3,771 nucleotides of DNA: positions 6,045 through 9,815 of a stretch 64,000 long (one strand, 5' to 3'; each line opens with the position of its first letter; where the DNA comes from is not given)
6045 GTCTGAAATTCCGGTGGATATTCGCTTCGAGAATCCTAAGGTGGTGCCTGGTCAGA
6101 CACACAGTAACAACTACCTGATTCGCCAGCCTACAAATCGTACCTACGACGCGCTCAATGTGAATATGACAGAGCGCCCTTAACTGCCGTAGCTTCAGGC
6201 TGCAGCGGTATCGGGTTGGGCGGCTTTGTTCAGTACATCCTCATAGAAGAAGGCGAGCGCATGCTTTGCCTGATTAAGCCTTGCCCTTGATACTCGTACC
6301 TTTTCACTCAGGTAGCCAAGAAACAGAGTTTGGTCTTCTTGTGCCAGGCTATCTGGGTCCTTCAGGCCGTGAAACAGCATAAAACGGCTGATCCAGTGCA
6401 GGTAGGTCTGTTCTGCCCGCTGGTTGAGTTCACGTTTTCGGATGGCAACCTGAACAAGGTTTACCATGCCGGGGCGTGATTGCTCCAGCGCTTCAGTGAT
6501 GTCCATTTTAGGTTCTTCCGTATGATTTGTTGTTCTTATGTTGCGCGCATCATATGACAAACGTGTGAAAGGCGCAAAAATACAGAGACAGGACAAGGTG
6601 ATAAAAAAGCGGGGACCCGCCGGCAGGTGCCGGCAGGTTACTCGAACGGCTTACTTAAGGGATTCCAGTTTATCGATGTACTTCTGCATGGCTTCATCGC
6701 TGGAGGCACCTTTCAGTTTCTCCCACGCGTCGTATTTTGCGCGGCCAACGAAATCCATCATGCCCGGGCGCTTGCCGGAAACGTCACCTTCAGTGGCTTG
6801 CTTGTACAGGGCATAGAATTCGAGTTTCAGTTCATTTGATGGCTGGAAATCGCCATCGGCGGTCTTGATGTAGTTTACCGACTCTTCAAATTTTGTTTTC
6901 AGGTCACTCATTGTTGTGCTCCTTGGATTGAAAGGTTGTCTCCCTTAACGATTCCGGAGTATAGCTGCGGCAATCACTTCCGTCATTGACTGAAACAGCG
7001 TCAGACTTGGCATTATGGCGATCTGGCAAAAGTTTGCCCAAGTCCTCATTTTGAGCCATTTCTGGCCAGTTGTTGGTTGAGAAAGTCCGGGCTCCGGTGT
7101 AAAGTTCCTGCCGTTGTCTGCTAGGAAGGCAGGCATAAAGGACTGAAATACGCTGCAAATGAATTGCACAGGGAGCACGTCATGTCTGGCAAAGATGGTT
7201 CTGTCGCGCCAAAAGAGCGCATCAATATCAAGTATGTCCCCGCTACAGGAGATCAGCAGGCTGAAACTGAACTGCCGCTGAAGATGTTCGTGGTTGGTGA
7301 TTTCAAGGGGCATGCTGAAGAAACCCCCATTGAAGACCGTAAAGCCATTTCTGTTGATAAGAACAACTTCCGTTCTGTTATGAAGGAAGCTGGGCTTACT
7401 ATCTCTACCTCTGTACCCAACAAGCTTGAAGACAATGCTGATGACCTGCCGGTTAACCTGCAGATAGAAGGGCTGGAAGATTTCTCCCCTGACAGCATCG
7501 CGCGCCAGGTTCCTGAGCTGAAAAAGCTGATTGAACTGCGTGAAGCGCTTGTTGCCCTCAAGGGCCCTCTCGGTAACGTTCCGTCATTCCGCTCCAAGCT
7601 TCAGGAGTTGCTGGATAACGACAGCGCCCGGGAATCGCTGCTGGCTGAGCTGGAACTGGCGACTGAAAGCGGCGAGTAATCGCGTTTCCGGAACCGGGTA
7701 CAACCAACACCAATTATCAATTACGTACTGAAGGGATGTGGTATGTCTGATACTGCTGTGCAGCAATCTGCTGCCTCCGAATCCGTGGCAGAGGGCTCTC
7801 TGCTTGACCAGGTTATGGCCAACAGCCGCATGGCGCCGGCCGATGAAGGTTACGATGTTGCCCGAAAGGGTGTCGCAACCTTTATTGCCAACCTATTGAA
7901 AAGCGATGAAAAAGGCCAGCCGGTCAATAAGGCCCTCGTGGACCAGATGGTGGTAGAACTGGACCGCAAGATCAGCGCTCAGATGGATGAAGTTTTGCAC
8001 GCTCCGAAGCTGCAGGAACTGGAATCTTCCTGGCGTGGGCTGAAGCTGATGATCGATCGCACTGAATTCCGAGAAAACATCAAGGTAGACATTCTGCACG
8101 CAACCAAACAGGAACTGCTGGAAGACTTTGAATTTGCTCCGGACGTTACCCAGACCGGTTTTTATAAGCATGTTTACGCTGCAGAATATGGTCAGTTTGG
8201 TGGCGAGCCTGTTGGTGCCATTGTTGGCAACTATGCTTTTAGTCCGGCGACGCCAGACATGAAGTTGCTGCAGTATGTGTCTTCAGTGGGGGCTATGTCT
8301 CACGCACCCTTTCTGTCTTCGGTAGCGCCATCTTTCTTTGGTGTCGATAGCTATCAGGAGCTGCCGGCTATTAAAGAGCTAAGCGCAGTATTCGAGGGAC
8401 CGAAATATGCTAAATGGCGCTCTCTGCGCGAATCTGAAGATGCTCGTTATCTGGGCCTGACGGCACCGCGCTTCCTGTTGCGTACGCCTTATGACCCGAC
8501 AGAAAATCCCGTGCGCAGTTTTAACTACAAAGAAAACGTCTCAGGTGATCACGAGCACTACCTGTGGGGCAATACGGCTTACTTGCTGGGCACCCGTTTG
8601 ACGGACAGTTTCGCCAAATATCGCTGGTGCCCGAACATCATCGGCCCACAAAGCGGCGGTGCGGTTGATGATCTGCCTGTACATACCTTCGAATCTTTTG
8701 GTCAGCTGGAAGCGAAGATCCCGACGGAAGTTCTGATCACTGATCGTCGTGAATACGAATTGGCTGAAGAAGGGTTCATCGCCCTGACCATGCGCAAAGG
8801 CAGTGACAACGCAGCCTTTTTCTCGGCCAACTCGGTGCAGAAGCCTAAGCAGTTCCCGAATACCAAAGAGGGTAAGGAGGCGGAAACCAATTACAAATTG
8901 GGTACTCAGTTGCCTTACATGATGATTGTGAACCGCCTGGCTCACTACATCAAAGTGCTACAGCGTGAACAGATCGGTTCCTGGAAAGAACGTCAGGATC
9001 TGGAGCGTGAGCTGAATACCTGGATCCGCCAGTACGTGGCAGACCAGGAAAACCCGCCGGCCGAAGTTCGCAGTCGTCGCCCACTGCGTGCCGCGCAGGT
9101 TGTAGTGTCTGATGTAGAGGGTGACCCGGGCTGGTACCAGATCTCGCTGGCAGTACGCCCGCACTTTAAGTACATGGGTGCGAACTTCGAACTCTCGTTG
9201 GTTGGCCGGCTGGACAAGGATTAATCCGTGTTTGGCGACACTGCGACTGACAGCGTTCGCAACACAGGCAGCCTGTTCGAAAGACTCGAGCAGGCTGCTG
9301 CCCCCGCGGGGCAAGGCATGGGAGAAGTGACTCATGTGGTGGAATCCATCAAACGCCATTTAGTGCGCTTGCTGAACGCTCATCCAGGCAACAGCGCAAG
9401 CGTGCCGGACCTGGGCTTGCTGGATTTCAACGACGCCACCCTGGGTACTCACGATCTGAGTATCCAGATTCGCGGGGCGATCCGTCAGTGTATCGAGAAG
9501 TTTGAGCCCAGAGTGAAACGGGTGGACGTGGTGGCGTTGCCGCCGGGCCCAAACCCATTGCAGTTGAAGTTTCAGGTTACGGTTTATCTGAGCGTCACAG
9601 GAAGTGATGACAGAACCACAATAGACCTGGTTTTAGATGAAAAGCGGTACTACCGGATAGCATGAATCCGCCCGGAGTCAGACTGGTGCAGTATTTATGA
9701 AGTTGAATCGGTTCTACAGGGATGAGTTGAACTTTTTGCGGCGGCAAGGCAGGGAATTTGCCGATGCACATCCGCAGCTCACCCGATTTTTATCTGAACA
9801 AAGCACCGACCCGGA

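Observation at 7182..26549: Complete T6SS structural core in exact Vibrio cholerae large-cluster order, but with no spike or tube genes in cis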

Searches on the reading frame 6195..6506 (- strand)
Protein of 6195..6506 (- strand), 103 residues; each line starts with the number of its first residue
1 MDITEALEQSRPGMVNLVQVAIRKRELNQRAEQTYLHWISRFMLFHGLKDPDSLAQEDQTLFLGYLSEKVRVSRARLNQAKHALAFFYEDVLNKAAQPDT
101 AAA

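Call 63: search_protein_families(library=ncbifam, max_evalue=0.00001, proteins=[window:6195-6506:-])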
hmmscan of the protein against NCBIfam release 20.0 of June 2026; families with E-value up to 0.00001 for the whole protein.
window:6195-6506:- (103 aa): 2 families
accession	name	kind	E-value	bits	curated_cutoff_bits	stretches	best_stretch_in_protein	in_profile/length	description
TIGR02249.1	integrase_gron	subfamily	1.3e-15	57.6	265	1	16-94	3-81/315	integron integrase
NF011946.0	PRK15417.1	equivalog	4.7e-12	45.7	435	1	19-93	21-95/337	integron integrase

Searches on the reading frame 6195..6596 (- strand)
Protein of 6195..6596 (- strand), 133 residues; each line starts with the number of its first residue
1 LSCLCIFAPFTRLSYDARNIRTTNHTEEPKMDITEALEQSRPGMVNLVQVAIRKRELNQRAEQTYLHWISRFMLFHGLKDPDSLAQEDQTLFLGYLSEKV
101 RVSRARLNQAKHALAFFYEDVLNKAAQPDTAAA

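Call 6: search_protein_families(library=pfam, proteins=[window:6195-6596:-])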
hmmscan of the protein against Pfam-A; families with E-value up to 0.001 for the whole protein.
window:6195-6596:- (133 aa): 1 family
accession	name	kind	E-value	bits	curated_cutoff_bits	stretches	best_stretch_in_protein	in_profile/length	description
PF13495.12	Phage_int_SAM_4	-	3.7e-17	62.9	27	1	48-124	5-81/85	Phage integrase, N-terminal SAM-like domain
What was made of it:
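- Checked: The left-flank integrase-N-like gene is real (6195-6506, minus strand; Phage_int_SAM_4 only; call 6).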

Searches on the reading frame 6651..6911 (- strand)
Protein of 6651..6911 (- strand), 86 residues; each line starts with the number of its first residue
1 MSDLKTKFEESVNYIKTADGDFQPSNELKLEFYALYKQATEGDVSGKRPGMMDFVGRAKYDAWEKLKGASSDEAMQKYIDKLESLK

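Call 10: search_protein_families(library=pfam, max_evalue=1, proteins=[window:6651-6911:-])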
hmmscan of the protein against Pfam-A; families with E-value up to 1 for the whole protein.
window:6651-6911:- (86 aa): 2 families
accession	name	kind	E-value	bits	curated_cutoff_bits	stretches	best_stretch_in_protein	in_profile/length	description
PF00887.24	ACBP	-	3.5e-30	104.4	28.3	1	6-82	2-76/76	Acyl CoA binding protein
PF00373.23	FERM_M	-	0.066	14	23.8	1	61-85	80-104/112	FERM central domain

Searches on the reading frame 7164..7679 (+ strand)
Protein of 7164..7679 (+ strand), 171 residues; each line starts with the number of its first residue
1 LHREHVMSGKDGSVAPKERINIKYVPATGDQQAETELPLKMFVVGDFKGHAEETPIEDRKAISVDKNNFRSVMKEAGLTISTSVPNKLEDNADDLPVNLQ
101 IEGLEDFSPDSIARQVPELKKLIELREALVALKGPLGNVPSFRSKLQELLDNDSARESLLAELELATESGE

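Call 3: search_protein_families(library=pfam, proteins=[window:7164-7679:+])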
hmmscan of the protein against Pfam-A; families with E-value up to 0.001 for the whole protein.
window:7164-7679:+ (171 aa): 1 family
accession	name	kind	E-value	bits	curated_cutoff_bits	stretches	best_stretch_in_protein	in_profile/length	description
PF05591.17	T6SS_VipA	-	1.4e-55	187.8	24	1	13-163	2-154/155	Type VI secretion system, VipA, VC_A0107 or Hcp2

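Call 40: find_encoding_contigs(protein=window:7182-7679:+, flank=10000, max_places=10)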
Protein window:7182-7679:+ (165 aa): 1 contig read that carries it; 1 place shown.
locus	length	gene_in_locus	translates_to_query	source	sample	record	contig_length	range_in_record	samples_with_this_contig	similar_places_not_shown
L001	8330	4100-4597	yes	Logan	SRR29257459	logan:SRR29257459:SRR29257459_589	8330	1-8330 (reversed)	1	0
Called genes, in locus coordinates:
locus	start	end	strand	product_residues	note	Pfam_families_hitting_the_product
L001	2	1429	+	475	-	?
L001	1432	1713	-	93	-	-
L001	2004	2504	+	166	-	PF03449:GreA_GreB_N, PF01272:GreA_GreB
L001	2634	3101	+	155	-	-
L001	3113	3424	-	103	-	PF13495:Phage_int_SAM_4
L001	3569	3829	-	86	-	PF00887:ACBP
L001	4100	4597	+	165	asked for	PF05591:T6SS_VipA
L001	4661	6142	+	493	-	PF05943:VipB, PF18945:VipB_2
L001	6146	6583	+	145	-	PF04965:GPW_gp25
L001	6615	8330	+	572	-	?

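Call 50: find_related_loci(query=window:7182-7679:+, collection=metagenome_contigs, flank=10000)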
Query window:7182-7679:+ (165 aa) in metagenome_contigs; peptide patterns used: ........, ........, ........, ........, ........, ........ (x = any residue, [..] = any of these).
600 stretches matched a pattern (row limit reached: there are more); 138 encode a relative of the query (tblastn E <= 1e-3); the best 80 are kept; 80 distinct loci.
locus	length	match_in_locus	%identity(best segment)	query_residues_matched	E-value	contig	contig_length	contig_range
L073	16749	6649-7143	93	1-165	2e-99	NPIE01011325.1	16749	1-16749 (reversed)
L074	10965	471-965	93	1-165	2e-99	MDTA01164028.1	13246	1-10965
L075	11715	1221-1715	93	1-165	2e-99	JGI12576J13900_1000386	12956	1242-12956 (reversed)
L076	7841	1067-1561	93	1-165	2e-99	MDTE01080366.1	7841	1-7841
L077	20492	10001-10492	89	1-164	4e-95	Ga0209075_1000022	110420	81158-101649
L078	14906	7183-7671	89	1-163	9e-95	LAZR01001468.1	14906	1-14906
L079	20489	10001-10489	89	1-163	2e-94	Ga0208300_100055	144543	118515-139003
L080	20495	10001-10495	88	1-165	2e-94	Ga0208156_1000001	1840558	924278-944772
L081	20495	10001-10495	88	1-165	2e-94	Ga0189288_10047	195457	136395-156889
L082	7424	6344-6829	89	1-162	8e-94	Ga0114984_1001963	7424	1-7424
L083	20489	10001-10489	87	1-163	4e-93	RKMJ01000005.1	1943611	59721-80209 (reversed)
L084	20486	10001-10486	87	1-162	4e-93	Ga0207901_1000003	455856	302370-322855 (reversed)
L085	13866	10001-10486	86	1-162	1e-92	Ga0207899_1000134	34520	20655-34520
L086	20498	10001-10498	87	1-165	9e-92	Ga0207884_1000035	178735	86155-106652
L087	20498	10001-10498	87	1-165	1e-91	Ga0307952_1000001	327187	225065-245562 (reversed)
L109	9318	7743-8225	71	4-163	1e-70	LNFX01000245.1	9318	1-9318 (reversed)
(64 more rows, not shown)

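Call 62: search_protein_families(library=ncbifam, max_evalue=1e-10, proteins=[window:7182-7679:+])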
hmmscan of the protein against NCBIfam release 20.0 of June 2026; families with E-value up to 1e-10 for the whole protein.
window:7182-7679:+ (165 aa): 1 family
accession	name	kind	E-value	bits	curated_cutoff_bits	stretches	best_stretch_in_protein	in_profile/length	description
TIGR03358.1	VI_chp_5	equivalog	1e-54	184.6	97.25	1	5-158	3-158/160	type VI secretion system contractile sheath small subunit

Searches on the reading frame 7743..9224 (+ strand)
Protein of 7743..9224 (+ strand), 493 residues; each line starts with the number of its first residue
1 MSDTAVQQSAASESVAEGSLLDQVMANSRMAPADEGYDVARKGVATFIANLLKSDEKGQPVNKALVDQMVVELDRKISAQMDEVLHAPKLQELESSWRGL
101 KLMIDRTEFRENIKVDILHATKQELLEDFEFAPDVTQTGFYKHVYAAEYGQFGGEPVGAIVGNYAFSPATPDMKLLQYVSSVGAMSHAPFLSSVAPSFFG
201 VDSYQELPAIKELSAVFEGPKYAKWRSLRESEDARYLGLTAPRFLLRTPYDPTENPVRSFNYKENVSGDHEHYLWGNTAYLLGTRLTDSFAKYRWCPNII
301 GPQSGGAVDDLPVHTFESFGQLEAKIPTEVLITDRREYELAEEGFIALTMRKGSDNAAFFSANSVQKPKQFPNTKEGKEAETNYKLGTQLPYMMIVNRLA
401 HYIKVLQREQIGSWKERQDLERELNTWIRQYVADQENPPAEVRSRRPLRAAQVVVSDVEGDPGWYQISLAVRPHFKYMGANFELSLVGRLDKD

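Call 3: search_protein_families(library=pfam, proteins=[window:7743-9224:+])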
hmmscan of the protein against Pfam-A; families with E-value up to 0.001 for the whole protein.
window:7743-9224:+ (493 aa): 2 families
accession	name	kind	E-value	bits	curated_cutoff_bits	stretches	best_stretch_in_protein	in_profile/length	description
PF05943.17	VipB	-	1.5e-129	431.9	27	1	67-366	1-301/301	EvpB/VC_A0108, tail sheath N-terminal domain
PF18945.5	VipB_2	-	1.7e-46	157.5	27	1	379-490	1-112/112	EvpB/VC_A0108, tail sheath gpW/gp25-like domain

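Call 7: find_encoding_contigs(protein=window:7743-9224:+, flank=10000, max_places=6)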
Protein window:7743-9224:+ (493 aa): 1 contig read that carries it; 1 place shown.
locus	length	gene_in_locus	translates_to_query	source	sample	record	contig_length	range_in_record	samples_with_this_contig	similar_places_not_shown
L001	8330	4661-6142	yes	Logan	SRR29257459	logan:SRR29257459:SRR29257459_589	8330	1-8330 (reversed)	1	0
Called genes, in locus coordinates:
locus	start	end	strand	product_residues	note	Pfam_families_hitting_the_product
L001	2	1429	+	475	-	?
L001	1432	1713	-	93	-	-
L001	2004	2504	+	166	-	PF03449:GreA_GreB_N, PF01272:GreA_GreB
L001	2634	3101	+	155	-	-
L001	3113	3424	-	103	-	PF13495:Phage_int_SAM_4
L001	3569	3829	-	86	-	PF00887:ACBP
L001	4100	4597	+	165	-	PF05591:T6SS_VipA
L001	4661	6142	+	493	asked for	PF05943:VipB, PF18945:VipB_2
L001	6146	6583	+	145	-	PF04965:GPW_gp25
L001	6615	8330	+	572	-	?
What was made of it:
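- Tried and rejected: Exact look-ups of TssC and TssB returned only an 8.3-kb Logan contig (calls 7, 40).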

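Call 46: search_solved_structures(query=window:7743-9224:+, show_alignments=1)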
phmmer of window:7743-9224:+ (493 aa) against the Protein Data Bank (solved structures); distinct sequences matched with E-value up to 0.001: 8.
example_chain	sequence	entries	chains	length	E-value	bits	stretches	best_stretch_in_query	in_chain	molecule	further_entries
5mxn_A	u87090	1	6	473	8.6e-272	905.4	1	18-490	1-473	Type VI secretion protein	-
5ojq_A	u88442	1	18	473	1.5e-271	904.7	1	18-490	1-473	Type VI secretion protein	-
3j9g_B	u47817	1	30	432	1.8e-253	845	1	62-492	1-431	VipB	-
5myu_A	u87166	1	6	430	4.6e-253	843.7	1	62-491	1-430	Type VI secretion system protein ImpC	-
5urw_1B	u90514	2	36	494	2e-209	699.8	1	3-493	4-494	TssC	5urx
9n4v_A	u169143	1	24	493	7.1e-126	424.3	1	6-488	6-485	DUF877 family protein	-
5n8n_B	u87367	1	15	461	7.2e-114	384.7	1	66-490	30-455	EvpB family type VI secretion protein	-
3j9o_B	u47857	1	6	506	2.4e-82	280.8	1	52-491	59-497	Intracellular growth locus protein B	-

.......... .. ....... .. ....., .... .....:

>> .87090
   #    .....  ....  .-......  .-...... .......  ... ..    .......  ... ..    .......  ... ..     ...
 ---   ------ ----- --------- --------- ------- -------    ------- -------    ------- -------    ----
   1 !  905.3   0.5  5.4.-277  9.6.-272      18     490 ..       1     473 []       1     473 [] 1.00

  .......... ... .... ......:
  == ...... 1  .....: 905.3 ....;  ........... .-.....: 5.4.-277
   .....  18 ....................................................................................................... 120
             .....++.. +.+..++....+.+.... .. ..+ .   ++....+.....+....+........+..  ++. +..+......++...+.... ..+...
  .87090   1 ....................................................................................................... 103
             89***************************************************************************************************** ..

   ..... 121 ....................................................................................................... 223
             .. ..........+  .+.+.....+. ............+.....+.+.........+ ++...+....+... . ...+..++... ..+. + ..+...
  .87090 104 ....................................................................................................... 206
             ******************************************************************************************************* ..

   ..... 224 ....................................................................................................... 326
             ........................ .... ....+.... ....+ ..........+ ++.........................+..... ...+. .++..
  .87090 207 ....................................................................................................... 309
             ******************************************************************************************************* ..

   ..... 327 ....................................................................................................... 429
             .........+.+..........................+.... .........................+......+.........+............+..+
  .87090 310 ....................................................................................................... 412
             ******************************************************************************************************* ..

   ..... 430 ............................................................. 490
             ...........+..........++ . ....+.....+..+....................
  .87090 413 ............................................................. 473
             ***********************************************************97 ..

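Call 62: search_protein_families(library=ncbifam, max_evalue=1e-10, proteins=[window:7743-9224:+])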
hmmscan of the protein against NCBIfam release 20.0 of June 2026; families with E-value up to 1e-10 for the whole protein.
window:7743-9224:+ (493 aa): 1 family
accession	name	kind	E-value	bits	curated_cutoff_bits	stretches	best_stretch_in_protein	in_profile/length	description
TIGR03355.1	VI_chp_2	equivalog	2.8e-216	718.9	271.5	1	18-491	2-473/473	type VI secretion system contractile sheath large subunit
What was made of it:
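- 7743..9224 (+): tssC/vipB, sheath large subunit. PF05943 plus PF18945 (call 3); TIGR03355 719 bits (call 62); E 9e-272 to V. cholerae VipB 5mxn (call 46)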

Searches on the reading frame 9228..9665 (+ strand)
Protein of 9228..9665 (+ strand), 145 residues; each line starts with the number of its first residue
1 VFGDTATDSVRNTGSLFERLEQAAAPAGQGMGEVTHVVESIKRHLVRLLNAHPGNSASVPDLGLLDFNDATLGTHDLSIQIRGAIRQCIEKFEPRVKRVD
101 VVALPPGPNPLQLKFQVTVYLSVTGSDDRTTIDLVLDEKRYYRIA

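Call 3: search_protein_families(library=pfam, proteins=[window:9228-9665:+])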
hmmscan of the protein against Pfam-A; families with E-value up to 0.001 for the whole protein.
window:9228-9665:+ (145 aa): 1 family
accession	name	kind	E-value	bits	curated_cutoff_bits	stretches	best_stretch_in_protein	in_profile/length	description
PF04965.19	GPW_gp25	-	6.7e-18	64.7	27.2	1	38-124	4-94/96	Baseplate wedge protein gp25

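Call 62: search_protein_families(library=ncbifam, max_evalue=1e-10, proteins=[window:9228-9665:+])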
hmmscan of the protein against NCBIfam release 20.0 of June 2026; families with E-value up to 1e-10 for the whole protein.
window:9228-9665:+ (145 aa): 1 family
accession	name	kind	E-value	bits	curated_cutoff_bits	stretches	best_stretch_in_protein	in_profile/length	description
TIGR03357.1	VI_zyme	equivalog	5.2e-38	129.7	53.2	1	14-143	2-132/133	type VI secretion system baseplate subunit TssE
